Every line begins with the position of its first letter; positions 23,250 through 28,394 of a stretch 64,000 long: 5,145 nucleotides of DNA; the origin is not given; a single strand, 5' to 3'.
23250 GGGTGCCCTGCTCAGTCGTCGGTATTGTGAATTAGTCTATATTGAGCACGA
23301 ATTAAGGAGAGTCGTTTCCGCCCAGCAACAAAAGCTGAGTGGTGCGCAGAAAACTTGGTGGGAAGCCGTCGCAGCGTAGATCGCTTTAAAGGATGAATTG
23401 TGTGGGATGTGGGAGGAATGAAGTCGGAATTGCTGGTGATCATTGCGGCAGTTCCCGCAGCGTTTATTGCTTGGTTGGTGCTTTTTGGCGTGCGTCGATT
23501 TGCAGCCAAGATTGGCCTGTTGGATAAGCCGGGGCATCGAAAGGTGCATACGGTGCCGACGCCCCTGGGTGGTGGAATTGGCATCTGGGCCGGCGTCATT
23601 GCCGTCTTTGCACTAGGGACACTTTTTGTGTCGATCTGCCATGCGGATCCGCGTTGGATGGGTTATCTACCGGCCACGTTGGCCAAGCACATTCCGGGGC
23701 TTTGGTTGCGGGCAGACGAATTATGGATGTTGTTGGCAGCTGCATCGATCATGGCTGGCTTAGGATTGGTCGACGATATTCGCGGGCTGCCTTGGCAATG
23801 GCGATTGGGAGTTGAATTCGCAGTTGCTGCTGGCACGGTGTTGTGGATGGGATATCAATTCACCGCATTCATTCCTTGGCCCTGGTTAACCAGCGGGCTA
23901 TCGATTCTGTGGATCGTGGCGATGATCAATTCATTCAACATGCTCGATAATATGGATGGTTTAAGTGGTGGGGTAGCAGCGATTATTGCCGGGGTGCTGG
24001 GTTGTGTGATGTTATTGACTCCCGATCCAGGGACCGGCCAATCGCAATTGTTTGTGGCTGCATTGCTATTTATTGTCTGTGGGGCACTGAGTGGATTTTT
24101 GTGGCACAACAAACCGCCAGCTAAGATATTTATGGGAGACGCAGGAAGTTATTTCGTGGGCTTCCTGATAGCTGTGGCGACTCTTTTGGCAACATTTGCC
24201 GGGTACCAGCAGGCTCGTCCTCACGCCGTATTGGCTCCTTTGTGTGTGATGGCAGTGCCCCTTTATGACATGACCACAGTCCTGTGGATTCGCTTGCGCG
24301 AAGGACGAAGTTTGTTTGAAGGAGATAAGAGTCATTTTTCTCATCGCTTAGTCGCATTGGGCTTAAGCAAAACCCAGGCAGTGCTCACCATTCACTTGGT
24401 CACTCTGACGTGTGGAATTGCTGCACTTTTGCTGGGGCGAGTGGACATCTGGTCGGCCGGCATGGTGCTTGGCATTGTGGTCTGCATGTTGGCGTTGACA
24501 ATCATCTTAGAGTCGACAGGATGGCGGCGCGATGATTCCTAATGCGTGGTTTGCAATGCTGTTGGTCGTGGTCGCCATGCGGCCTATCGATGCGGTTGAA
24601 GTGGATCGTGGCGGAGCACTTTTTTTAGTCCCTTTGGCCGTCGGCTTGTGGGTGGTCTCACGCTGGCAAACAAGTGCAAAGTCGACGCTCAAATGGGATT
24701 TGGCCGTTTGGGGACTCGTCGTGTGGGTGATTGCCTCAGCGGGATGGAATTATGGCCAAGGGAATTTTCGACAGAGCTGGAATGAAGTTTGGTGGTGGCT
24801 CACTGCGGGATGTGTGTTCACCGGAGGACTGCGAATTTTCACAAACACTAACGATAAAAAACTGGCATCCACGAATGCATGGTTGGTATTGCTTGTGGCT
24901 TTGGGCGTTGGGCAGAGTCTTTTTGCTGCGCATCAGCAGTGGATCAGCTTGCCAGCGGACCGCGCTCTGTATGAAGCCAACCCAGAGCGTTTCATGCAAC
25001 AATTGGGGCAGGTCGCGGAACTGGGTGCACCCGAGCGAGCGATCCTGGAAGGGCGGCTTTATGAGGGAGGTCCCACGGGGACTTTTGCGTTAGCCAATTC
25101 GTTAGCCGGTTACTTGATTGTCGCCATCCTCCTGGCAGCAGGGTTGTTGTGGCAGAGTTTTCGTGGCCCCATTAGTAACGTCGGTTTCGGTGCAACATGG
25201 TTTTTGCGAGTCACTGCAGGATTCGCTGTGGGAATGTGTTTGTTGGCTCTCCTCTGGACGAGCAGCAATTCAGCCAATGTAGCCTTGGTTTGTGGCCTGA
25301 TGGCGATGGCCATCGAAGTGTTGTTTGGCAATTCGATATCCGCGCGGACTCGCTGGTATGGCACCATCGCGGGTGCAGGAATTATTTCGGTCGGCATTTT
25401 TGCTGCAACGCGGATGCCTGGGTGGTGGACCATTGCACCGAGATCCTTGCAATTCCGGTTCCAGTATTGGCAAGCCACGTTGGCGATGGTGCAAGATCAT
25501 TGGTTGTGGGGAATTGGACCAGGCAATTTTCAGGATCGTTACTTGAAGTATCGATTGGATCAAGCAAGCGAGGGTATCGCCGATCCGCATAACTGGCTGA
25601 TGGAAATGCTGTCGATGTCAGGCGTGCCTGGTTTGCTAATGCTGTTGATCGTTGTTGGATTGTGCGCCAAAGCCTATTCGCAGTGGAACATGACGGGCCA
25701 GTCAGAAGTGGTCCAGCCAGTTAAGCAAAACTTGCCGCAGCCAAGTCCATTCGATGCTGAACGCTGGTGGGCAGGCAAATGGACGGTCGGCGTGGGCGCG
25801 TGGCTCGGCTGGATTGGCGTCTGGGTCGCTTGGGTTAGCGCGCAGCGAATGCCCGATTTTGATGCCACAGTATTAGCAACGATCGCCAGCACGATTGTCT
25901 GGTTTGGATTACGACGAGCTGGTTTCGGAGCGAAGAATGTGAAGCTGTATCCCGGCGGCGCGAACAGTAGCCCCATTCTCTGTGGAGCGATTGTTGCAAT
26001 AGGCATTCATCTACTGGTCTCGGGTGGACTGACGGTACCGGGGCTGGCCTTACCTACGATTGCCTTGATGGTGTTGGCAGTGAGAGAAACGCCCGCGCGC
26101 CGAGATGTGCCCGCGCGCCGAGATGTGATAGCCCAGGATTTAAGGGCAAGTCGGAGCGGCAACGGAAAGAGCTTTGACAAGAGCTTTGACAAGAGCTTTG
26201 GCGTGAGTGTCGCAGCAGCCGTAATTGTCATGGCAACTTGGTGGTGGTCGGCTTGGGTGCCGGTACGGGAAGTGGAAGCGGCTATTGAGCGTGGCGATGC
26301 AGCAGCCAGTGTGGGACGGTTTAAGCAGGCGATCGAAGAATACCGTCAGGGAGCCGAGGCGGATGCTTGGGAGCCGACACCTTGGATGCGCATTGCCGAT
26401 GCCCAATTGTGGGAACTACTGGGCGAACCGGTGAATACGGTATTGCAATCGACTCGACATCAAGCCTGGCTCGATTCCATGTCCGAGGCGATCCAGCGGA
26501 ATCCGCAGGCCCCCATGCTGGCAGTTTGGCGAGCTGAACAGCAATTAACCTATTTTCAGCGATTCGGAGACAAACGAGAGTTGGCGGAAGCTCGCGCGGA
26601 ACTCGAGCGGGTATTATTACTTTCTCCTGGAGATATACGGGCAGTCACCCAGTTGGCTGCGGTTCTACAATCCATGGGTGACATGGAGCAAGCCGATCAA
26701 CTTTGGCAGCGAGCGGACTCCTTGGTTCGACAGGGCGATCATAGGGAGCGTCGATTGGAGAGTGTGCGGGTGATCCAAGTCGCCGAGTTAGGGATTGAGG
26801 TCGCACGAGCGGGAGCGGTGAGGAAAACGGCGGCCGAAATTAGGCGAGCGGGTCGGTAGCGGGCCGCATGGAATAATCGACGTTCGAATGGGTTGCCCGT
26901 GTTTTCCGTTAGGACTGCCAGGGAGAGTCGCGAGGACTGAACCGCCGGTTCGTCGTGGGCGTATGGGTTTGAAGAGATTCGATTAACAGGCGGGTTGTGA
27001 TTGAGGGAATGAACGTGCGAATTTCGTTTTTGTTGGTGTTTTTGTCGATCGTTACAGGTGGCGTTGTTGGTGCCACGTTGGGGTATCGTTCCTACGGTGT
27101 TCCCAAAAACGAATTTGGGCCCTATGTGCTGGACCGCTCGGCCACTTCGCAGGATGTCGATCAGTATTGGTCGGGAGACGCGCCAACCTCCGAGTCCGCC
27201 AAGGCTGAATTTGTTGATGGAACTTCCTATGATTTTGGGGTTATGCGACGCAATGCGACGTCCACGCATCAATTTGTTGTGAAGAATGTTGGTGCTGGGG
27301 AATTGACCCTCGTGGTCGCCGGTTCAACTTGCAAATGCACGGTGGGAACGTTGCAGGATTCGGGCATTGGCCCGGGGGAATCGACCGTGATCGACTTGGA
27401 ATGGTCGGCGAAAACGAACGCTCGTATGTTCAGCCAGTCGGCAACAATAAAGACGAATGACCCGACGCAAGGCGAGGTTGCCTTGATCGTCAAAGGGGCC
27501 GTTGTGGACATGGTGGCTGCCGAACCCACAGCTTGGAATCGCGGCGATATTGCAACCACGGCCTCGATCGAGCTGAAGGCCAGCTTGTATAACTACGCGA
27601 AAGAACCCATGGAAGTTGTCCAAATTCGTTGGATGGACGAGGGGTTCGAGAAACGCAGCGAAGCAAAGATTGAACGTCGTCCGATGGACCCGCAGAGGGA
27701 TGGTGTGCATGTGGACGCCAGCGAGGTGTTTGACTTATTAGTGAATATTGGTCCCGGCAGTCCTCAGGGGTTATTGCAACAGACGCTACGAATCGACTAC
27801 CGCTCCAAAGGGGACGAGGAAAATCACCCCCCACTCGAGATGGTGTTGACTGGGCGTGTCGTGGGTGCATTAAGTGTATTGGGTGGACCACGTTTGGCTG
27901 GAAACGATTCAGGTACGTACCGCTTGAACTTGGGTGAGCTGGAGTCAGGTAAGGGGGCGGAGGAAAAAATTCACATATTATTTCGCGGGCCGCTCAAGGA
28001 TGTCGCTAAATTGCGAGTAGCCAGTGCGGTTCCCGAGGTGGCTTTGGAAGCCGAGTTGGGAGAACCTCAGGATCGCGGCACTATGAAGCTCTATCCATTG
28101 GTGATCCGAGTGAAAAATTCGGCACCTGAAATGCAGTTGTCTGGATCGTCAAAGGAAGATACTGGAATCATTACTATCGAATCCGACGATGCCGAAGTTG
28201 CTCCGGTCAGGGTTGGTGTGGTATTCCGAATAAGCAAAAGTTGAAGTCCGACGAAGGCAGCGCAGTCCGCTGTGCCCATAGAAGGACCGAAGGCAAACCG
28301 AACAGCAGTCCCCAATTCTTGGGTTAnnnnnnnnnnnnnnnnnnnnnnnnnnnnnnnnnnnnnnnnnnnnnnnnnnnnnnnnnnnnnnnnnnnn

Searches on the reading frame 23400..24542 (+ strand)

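Call 51: search_protein_families(library=pfam, proteins=[window:23400-24542:+], max_evalue=0.001)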
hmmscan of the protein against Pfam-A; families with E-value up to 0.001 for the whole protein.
window:23400-24542:+ (380 aa): 1 family
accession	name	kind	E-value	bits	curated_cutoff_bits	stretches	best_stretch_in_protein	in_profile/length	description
PF00953.26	Glycos_transf_4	-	2.2e-32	112.7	27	1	109-263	2-158/160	Glycosyl transferase family 4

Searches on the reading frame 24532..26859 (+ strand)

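Call 51: search_protein_families(library=pfam, proteins=[window:24532-26859:+], max_evalue=0.001)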
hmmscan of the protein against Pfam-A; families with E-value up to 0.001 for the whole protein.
window:24532-26859:+ (775 aa): 6 families
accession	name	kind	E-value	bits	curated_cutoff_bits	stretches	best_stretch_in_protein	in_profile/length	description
PF04932.20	Wzy_C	-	2.1e-16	60.5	31.7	1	232-372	2-149/149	O-Antigen ligase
PF23914.1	TPR_CcmH_CycH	-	2.7e-06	27.7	42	1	623-738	49-157/158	Cytochrome c-type biogenesis protein H TPR domain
PF14559.12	TPR_19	-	2.1e-05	25.2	25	0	683-727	6-50/68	Tetratricopeptide repeat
PF13428.12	TPR_14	-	7.9e-05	23.4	23.5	0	582-623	2-43/44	Tetratricopeptide repeat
PF07719.23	TPR_2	-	0.00015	22.1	27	0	582-609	2-29/34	Tetratricopeptide repeat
PF13181.12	TPR_8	-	0.00083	19.8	25.7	0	583-611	3-31/34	Tetratricopeptide repeat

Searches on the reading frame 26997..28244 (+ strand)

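Call 51: search_protein_families(library=pfam, proteins=[window:26997-28244:+], max_evalue=0.001)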
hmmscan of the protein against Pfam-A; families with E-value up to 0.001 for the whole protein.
window:26997-28244:+ (415 aa): 2 families
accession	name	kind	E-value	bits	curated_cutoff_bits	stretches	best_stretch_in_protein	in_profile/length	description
PF07610.17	DUF1573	-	2.9e-14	53.3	26.1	1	74-169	4-98/98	Protein of unknown function (DUF1573)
PF22544.2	HYDIN_VesB_CFA65-like_Ig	-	1.1e-12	48.4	25.5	1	74-168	6-100/100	HYDIN/CFA65/VesB-like, Ig-like domain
